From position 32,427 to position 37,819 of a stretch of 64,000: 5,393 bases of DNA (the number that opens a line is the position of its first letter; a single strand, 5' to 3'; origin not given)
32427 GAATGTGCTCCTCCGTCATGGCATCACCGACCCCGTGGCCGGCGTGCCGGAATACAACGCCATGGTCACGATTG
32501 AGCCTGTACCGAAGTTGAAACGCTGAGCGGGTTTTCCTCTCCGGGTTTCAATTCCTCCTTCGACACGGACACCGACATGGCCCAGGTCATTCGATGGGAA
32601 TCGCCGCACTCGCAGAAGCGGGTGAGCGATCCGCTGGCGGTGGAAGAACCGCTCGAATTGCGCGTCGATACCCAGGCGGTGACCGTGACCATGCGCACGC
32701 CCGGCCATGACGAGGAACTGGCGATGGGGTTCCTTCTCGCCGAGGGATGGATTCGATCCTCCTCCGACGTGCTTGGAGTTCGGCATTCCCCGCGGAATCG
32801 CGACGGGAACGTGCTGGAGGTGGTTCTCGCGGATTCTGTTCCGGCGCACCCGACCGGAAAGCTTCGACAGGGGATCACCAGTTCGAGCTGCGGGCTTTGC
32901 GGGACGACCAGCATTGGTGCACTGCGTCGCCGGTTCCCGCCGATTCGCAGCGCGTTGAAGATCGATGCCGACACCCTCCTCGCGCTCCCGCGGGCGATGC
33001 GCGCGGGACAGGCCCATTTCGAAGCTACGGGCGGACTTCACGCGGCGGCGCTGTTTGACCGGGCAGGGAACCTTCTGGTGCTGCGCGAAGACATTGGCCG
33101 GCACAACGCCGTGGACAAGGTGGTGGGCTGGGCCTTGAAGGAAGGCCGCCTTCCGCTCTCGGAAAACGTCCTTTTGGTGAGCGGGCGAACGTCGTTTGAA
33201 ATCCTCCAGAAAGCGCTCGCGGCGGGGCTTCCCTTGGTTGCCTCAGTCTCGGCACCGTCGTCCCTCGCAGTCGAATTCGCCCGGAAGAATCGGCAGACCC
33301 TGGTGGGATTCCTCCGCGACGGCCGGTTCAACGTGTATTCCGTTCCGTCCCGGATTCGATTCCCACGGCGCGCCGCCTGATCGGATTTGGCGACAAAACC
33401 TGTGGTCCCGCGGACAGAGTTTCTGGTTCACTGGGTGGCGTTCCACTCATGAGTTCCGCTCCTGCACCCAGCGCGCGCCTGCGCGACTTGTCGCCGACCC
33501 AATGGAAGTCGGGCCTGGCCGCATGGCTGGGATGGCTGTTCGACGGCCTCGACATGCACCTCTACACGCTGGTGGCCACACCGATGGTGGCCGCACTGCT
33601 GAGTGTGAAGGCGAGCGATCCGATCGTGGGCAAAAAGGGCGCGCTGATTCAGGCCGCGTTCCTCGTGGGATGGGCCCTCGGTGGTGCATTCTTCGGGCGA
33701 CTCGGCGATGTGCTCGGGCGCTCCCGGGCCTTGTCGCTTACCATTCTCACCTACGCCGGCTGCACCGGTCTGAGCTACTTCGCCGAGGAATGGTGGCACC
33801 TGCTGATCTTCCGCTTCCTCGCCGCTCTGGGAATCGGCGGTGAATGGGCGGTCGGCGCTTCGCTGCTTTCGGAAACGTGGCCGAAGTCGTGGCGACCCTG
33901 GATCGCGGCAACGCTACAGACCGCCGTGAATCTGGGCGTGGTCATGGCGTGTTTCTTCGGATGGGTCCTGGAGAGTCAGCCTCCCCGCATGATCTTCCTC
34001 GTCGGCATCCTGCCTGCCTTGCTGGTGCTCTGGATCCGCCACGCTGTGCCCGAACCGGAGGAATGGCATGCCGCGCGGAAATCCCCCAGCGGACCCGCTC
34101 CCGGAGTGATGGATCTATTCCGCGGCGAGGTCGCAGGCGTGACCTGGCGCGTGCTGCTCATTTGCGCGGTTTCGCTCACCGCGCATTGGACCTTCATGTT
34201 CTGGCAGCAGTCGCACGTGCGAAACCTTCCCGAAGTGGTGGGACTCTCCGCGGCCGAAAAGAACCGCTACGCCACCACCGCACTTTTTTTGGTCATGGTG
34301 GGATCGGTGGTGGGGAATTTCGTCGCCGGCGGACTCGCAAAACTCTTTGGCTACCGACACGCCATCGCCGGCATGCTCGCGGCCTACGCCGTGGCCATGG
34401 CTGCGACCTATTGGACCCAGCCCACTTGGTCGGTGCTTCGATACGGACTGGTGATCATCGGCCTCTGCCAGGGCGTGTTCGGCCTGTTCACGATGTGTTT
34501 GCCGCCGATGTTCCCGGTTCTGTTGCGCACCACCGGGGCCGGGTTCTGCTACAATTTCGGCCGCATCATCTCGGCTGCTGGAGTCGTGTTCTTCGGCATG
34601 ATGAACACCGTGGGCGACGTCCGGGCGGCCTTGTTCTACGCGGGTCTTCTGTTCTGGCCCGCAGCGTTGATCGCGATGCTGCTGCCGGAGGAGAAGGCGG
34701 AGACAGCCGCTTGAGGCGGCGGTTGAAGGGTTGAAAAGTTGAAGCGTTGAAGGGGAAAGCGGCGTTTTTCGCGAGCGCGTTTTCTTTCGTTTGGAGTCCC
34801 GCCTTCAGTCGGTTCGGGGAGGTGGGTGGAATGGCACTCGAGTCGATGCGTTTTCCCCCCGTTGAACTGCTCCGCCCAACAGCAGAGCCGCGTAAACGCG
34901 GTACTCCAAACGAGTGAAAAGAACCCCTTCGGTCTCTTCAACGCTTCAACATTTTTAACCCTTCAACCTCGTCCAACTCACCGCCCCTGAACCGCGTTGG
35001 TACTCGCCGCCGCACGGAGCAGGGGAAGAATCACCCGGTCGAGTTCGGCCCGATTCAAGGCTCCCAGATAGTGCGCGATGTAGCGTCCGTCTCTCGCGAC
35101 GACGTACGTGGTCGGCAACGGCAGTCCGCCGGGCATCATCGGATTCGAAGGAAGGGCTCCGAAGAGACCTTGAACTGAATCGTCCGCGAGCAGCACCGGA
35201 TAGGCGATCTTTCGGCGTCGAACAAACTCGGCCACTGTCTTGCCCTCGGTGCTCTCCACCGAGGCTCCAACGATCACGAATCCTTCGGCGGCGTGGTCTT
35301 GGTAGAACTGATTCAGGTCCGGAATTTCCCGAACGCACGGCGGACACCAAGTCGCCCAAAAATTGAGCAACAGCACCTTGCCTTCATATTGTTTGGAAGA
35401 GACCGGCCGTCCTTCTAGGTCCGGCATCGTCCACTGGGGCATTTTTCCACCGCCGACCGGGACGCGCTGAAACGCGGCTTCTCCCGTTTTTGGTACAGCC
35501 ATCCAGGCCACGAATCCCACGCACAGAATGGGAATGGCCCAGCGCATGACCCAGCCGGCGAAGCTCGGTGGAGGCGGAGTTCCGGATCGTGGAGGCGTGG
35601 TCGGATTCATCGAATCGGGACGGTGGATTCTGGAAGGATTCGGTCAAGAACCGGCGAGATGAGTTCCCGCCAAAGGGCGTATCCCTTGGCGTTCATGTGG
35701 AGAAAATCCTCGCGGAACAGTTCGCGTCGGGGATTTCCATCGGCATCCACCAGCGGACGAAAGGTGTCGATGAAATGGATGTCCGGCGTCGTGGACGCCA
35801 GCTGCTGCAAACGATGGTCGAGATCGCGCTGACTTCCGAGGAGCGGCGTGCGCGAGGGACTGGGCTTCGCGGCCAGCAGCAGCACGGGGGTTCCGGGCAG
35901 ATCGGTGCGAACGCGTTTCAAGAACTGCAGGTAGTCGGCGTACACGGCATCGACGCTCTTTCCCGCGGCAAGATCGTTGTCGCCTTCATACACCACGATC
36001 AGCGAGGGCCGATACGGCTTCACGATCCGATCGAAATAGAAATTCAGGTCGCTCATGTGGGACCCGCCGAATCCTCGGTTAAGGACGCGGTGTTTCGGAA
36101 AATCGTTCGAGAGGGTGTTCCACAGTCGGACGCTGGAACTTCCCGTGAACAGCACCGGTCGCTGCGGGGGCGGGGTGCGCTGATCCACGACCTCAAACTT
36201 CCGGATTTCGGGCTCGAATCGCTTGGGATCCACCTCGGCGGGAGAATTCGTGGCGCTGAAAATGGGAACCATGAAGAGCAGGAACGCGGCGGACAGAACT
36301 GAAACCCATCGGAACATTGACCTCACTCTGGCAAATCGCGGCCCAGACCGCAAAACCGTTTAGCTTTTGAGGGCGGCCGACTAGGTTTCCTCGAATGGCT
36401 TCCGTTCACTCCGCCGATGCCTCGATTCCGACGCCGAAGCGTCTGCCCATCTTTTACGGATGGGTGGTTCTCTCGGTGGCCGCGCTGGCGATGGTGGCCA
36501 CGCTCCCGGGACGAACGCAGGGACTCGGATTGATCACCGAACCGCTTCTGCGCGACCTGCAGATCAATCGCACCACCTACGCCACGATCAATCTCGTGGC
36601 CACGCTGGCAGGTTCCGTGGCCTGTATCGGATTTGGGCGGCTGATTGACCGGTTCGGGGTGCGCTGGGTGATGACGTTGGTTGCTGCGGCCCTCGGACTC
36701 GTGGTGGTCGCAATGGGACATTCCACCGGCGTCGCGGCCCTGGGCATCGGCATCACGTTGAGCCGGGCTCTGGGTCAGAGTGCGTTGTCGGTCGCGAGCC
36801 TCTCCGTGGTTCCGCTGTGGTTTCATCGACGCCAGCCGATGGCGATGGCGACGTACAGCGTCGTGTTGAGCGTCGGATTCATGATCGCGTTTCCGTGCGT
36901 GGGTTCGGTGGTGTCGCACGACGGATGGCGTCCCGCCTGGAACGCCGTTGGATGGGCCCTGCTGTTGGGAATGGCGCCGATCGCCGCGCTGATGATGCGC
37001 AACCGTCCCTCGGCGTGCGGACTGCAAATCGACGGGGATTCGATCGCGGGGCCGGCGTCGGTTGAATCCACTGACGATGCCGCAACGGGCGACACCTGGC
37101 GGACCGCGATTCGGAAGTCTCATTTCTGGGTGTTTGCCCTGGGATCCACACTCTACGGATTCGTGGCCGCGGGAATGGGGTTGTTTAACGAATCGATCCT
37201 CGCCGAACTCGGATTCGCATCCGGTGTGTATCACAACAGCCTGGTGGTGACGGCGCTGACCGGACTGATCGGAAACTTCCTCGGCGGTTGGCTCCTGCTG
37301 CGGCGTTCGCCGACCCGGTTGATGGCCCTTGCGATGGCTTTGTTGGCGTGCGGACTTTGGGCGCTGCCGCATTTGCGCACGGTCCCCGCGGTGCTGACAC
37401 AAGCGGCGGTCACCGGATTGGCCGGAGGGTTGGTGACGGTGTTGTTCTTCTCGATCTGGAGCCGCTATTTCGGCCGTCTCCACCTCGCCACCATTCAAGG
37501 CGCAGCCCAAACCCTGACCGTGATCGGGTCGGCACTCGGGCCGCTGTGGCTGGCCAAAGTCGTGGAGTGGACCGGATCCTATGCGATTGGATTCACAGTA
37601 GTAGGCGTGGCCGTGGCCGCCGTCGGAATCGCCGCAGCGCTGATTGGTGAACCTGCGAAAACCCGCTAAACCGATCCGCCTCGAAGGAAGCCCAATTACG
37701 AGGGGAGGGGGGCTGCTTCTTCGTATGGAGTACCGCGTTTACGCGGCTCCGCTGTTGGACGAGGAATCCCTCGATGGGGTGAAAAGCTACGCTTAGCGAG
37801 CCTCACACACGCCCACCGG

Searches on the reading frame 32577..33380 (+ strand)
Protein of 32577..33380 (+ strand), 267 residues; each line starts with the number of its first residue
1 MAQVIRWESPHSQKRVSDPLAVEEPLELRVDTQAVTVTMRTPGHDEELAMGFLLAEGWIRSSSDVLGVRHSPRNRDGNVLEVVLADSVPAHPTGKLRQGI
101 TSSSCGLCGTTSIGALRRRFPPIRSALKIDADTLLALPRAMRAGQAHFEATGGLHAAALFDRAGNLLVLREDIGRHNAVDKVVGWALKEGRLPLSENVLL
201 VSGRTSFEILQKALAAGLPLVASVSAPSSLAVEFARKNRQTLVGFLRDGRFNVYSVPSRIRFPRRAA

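Call 37: search_protein_families(library=pfam, proteins=[window:32577-33380:+], max_evalue=0.001)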
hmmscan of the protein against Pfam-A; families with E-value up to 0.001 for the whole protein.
window:32577-33380:+ (267 aa): 1 family
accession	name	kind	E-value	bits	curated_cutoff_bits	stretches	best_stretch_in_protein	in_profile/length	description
PF02634.21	FdhD-NarQ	-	3.2e-69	233.7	27.2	1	21-260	1-236/237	FdhD/NarQ family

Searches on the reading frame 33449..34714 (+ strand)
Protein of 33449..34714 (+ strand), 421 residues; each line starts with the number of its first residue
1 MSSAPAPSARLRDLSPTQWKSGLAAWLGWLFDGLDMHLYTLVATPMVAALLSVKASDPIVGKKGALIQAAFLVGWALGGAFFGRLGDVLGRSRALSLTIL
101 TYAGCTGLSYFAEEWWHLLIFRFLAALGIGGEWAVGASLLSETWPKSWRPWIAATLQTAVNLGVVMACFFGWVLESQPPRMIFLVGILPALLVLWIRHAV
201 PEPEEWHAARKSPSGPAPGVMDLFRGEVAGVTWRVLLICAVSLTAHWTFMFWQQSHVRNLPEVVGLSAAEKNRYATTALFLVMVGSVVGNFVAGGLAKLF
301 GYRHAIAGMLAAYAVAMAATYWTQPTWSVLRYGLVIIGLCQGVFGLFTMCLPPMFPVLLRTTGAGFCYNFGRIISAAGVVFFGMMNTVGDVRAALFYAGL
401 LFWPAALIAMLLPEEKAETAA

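Call 38: search_protein_families(library=pfam, proteins=[window:33449-34714:+], max_evalue=0.001)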
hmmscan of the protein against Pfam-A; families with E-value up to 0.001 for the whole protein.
window:33449-34714:+ (421 aa): 2 families
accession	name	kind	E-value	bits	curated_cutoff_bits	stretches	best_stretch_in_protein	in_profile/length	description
PF00083.30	Sugar_tr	-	4.3e-22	79.1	22.3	2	65-211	49-202/452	Sugar (and other) transporter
PF07690.21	MFS_1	-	5e-20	72.2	33.4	2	65-254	35-226/347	Major Facilitator Superfamily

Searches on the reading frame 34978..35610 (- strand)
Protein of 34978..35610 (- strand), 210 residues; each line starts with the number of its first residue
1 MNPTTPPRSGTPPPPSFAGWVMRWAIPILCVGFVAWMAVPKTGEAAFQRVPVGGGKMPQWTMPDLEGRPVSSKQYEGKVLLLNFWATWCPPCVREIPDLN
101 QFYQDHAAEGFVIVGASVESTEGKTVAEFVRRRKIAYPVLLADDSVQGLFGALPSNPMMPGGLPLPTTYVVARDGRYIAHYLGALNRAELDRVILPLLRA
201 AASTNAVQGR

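Call 38: search_protein_families(library=pfam, proteins=[window:34978-35610:-], max_evalue=0.001)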
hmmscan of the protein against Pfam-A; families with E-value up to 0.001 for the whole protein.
window:34978-35610:- (210 aa): 5 families
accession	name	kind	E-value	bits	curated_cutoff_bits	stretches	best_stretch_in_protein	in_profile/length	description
PF00578.27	AhpC-TSA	-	2e-25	89.6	26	1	54-175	2-119/124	AhpC/TSA family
PF08534.16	Redoxin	-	4.7e-20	72.3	26.6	1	54-193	3-147/148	Redoxin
PF13905.12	Thioredoxin_8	-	4.4e-09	37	27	1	77-137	1-63/94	Thioredoxin-like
PF00085.26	Thioredoxin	-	1.8e-05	25.1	23.5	1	77-127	18-65/103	Thioredoxin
PF00255.25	GSHPx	-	0.0006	19.8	27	1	61-115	5-58/108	Glutathione peroxidase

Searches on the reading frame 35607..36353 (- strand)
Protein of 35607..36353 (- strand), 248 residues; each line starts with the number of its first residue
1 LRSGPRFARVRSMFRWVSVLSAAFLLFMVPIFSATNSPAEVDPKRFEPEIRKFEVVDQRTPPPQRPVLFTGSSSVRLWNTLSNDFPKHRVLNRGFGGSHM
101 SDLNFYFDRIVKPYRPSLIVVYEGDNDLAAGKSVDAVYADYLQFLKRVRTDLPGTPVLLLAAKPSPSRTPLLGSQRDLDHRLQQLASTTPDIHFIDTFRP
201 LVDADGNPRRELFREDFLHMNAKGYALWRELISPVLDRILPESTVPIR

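Call 38: search_protein_families(library=pfam, proteins=[window:35607-36353:-], max_evalue=0.001)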
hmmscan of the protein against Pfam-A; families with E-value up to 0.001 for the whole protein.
window:35607-36353:- (248 aa): 2 families
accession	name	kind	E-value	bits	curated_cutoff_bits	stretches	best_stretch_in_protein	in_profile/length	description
PF13472.12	Lipase_GDSL_2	-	9.6e-19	69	32.9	1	77-227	23-178/178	GDSL-like Lipase/Acylhydrolase family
PF00657.28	Lipase_GDSL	-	0.00017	22.2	23.6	1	90-229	44-205/208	GDSL-like Lipase/Acylhydrolase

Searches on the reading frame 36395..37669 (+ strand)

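Call 38: search_protein_families(library=pfam, proteins=[window:36395-37669:+], max_evalue=0.001)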
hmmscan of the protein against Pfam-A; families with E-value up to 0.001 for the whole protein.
window:36395-37669:+ (424 aa): 2 families
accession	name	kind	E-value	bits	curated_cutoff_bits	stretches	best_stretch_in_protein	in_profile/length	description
PF07690.21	MFS_1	-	1.6e-31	110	33.4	2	46-383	19-347/347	Major Facilitator Superfamily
PF12832.13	MFS_1_like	-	9.9e-07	28.6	25.2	1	51-383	25-355/373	MFS_1 like family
